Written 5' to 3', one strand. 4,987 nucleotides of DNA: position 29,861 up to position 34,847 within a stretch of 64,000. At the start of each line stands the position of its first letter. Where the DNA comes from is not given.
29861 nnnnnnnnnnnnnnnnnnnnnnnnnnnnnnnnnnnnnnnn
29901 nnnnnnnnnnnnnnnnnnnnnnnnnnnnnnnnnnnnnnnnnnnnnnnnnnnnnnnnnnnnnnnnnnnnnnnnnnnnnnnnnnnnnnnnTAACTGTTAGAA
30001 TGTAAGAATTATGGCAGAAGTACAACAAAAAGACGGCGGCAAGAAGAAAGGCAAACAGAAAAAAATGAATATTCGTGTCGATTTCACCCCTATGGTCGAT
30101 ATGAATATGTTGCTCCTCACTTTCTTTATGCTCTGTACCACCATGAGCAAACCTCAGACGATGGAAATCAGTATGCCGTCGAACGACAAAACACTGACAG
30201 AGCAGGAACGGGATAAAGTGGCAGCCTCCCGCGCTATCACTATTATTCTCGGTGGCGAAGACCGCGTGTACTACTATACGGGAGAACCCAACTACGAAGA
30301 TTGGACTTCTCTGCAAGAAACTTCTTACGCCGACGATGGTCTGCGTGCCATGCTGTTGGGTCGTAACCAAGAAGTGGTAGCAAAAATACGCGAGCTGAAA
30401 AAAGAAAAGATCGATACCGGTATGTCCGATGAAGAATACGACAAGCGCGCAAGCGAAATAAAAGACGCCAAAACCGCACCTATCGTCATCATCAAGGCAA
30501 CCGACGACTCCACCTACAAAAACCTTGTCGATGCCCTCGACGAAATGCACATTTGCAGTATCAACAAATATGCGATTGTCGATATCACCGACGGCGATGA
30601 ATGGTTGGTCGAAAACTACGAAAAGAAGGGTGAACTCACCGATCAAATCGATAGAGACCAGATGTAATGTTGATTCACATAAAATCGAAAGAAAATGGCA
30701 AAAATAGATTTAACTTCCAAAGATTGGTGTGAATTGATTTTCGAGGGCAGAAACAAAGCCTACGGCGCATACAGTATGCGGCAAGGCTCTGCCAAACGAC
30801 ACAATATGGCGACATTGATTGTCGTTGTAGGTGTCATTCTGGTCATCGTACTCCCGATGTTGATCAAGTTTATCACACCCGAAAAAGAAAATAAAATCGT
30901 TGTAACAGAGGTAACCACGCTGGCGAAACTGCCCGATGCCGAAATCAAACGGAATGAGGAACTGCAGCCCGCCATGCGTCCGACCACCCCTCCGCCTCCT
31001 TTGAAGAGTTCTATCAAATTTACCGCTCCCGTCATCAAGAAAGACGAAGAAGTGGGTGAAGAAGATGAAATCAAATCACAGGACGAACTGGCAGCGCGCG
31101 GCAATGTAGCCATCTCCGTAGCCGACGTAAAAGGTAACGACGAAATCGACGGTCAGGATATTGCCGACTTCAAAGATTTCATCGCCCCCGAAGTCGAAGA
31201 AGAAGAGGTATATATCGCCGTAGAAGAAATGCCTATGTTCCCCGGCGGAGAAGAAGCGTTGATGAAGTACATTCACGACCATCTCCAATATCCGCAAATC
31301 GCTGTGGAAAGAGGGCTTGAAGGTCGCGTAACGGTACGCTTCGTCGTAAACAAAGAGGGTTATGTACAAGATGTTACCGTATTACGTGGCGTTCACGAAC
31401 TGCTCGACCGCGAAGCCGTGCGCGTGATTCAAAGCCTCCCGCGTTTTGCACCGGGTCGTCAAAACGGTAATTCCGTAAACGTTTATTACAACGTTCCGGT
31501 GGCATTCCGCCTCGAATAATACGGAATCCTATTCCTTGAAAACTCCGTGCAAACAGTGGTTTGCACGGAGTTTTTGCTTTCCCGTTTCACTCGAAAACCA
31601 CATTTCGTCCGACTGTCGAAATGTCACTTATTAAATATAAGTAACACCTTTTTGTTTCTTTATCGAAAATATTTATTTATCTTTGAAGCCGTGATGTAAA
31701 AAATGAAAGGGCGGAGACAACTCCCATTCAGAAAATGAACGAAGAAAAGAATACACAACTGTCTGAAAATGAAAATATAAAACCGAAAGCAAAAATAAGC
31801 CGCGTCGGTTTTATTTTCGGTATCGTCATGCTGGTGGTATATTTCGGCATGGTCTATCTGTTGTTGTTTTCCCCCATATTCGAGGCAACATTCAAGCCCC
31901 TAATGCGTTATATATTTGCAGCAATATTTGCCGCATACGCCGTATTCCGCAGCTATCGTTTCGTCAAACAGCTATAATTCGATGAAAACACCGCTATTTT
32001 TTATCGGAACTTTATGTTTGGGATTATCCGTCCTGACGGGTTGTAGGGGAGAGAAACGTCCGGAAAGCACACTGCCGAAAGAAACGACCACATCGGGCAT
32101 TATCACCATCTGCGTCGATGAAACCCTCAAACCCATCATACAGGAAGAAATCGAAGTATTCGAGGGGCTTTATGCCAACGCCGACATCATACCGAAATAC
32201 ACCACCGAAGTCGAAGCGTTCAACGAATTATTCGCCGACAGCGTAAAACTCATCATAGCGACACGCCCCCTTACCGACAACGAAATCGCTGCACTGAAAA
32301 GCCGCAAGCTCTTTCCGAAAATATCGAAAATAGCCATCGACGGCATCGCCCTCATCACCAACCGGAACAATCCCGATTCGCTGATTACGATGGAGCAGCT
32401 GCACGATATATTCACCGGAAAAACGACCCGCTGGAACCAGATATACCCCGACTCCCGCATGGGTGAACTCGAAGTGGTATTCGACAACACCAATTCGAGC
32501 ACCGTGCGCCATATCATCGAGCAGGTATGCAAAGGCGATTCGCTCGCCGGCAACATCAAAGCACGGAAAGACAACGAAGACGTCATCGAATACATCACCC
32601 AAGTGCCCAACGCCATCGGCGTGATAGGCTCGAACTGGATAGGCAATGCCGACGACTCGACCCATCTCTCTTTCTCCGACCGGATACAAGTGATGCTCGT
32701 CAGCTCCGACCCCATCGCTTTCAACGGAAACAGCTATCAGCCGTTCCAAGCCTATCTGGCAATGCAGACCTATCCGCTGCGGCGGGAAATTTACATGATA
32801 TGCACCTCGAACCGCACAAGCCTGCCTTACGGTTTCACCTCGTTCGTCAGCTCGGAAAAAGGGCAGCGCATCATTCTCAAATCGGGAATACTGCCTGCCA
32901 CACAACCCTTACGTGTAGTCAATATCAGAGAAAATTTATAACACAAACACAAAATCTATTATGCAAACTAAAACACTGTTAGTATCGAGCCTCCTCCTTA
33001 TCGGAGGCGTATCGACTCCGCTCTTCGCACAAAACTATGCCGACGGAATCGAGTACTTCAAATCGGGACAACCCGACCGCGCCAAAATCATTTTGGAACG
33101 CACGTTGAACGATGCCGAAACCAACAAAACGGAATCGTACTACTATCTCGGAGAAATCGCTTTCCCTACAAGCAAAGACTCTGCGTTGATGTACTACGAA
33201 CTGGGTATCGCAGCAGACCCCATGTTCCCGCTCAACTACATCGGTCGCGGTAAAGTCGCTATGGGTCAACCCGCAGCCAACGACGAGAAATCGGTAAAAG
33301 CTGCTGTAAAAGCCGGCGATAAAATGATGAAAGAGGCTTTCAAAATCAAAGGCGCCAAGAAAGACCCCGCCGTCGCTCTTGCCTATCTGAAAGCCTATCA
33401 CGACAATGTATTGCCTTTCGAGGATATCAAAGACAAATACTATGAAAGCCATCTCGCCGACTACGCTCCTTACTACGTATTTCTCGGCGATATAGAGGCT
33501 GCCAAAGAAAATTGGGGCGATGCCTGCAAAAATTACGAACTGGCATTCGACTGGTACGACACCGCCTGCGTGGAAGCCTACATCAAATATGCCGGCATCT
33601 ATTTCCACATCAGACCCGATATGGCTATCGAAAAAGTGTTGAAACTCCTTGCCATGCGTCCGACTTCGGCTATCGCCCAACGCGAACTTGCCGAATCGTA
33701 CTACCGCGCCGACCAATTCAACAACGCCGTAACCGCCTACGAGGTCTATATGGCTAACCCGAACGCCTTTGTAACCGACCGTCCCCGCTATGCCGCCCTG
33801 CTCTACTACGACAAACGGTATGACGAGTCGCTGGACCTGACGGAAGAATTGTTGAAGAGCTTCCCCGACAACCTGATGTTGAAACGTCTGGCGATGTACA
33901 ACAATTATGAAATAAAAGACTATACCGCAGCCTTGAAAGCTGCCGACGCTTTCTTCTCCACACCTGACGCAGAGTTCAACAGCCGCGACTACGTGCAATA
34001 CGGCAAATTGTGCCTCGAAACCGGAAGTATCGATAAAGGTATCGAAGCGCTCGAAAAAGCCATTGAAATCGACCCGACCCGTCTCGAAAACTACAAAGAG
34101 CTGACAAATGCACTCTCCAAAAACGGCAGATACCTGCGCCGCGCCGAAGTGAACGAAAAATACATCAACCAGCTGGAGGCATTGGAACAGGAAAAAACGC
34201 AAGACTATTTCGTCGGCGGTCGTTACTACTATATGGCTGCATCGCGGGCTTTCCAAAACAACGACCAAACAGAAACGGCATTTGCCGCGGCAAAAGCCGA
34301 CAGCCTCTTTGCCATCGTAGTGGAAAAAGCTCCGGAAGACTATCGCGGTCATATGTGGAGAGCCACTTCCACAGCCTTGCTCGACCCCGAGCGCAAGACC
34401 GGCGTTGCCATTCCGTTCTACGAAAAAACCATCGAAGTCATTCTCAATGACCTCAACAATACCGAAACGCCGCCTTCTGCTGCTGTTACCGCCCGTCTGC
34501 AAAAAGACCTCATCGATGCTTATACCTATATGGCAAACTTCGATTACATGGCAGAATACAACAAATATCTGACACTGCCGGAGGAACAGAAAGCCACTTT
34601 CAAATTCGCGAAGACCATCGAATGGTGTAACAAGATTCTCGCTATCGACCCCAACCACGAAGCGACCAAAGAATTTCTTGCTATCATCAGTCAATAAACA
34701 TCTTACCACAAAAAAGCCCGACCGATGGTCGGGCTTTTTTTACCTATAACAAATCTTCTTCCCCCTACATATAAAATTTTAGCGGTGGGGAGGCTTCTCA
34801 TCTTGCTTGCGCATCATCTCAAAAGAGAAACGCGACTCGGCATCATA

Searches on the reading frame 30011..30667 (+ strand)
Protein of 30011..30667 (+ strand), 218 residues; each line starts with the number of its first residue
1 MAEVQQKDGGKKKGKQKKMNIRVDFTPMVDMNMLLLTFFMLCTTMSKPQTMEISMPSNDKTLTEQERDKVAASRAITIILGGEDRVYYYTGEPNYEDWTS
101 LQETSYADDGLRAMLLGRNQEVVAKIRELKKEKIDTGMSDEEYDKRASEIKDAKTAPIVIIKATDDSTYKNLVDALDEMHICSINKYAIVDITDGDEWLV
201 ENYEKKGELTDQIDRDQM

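Call 14: search_protein_families(library=pfam, proteins=[window:30011-30667:+], max_evalue=0.001)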
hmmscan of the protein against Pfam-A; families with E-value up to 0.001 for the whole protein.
window:30011-30667:+ (218 aa): 1 family
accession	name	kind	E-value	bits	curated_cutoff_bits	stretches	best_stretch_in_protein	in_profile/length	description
PF02472.21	ExbD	-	6.6e-21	75.2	25.4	1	17-190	2-124/128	Biopolymer transport protein ExbD/TolR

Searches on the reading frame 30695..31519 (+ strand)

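Call 94: search_protein_families(library=pfam, proteins=[window:30695-31519:+], max_evalue=0.0001)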
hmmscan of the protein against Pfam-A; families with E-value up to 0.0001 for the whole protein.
window:30695-31519:+ (274 aa): 1 family
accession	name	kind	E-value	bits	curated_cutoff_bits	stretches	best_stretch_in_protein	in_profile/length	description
PF03544.19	TonB_C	-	9.6e-22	77.7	24.6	1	196-273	2-79/79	Gram-negative bacterial TonB protein C-terminal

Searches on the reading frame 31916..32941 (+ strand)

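Call 94: search_protein_families(library=pfam, proteins=[window:31916-32941:+], max_evalue=0.0001)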
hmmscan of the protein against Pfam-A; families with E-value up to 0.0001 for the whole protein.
window:31916-32941:+ (341 aa): 1 family
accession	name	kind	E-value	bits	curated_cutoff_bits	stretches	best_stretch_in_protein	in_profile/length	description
PF12849.12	PBP_like_2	-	6.4e-30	105.3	27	1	56-314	5-266/267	PBP superfamily domain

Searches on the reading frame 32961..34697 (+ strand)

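Call 94: search_protein_families(library=pfam, proteins=[window:32961-34697:+], max_evalue=0.0001)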
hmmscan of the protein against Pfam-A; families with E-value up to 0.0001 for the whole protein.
window:32961-34697:+ (578 aa): 8 families
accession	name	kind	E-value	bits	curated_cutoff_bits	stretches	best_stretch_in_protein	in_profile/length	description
PF07719.23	TPR_2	-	3.1e-11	42.9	27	0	344-373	4-33/34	Tetratricopeptide repeat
PF13428.12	TPR_14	-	8.4e-09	35.7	23.5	0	344-381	4-41/44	Tetratricopeptide repeat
PF13181.12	TPR_8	-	1.2e-07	31.7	25.7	0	344-373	4-33/34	Tetratricopeptide repeat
PF14559.12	TPR_19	-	1.7e-07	31.9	25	0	353-391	3-41/68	Tetratricopeptide repeat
PF13424.12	TPR_12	-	1.9e-07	31.6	30.1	0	172-233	6-75/77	Tetratricopeptide repeat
PF13414.12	TPR_11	-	5.2e-05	23.3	26.8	0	348-389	1-42/42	TPR repeat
PF13431.12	TPR_17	-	7.4e-05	23.2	24.4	0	364-391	2-29/34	Tetratricopeptide repeat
PF12895.13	ANAPC3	-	8.3e-05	23.2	27.2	0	224-295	13-80/82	Anaphase-promoting complex, cyclosome, subunit 3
